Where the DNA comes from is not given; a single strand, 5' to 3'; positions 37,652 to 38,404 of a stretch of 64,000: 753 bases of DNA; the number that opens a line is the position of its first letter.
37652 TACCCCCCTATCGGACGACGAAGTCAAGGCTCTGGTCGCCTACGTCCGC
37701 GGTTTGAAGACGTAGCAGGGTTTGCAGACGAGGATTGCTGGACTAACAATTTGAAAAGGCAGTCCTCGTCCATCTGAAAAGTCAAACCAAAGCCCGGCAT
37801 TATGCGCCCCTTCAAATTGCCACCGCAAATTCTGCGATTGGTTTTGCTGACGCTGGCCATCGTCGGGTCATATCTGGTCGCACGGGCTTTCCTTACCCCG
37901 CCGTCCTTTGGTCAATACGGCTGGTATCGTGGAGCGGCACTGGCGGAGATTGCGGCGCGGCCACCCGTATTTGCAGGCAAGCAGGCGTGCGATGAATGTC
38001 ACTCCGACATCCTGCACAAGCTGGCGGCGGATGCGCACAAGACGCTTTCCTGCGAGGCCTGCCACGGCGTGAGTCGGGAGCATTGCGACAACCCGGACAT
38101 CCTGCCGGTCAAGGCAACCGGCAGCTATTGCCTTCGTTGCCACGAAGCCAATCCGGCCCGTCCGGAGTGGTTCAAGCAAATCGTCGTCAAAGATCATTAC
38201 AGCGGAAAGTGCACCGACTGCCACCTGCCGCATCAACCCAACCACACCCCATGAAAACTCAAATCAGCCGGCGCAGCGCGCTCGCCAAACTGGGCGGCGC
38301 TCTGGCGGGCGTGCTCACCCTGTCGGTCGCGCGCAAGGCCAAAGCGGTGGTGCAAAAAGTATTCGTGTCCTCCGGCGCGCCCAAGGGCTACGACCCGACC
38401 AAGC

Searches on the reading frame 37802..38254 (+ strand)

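Call 7: search_protein_families(library=pfam, proteins=[window:37802-38254:+], max_evalue=0.01)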
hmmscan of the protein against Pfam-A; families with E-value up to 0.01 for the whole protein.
window:37802-38254:+ (150 aa): 4 families
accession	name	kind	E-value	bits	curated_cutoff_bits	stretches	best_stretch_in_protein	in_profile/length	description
PF14522.11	Cytochrome_C7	-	0.00011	22.4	24.8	1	59-115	12-67/67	Cytochrome c7 and related cytochrome c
PF03264.19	Cytochrom_NNT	-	0.00012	22.4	24.1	1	105-147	34-78/174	NapC/NirT cytochrome c family, N-terminal region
PF09699.15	Paired_CXXCH_1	-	0.0044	17.1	20.6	0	134-147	6-19/41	Doubled CXXCH motif (Paired_CXXCH_1)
PF14537.11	Cytochrom_c3_2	-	0.0071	17.2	25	0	79-147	4-70/79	Cytochrome c3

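Call 8: search_protein_families(library=ncbifam, proteins=[window:37802-38254:+], max_evalue=0.01)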
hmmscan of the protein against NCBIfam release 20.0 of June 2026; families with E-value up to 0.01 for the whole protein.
window:37802-38254:+ (150 aa): 8 families
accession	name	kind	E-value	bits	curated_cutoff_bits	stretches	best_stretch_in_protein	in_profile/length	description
NF041028.1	decahem_GSU2203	exception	2.6e-06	26.9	325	1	55-147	31-138/317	GSU2203 family decaheme c-type cytochrome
TIGR03508.1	decahem_SO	subfamily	1.8e-05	24.4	192.2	1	60-145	70-154/258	DmsE family decaheme c-type cytochrome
TIGR03153.1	cytochr_NrfH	equivalog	2.5e-05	24.3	134.2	1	105-145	26-63/138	cytochrome c nitrite reductase small subunit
NF041198.1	UshA_like_PCGU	equivalog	0.00022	19.9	275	1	76-116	467-510/519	UshA-like (seleno)protein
NF040968.1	FeS_ExtO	equivalog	0.00097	18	200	1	55-116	16-71/416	selenite/tellurite reduction operon b-type cytochrome iron-sulfur cluster-binding subunit ExtO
NF040967.1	cytc_ExtN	equivalog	0.0012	17.7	200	1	55-116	16-71/415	selenite/tellurite reduction operon c-type cytochrome ExtN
TIGR02162.1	torC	equivalog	0.0071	15.6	478.2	1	101-145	38-85/387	pentaheme c-type cytochrome TorC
NF007906.0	PRK10617.1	equivalog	0.0078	16.1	349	0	105-145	52-95/200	cytochrome c-type protein NapC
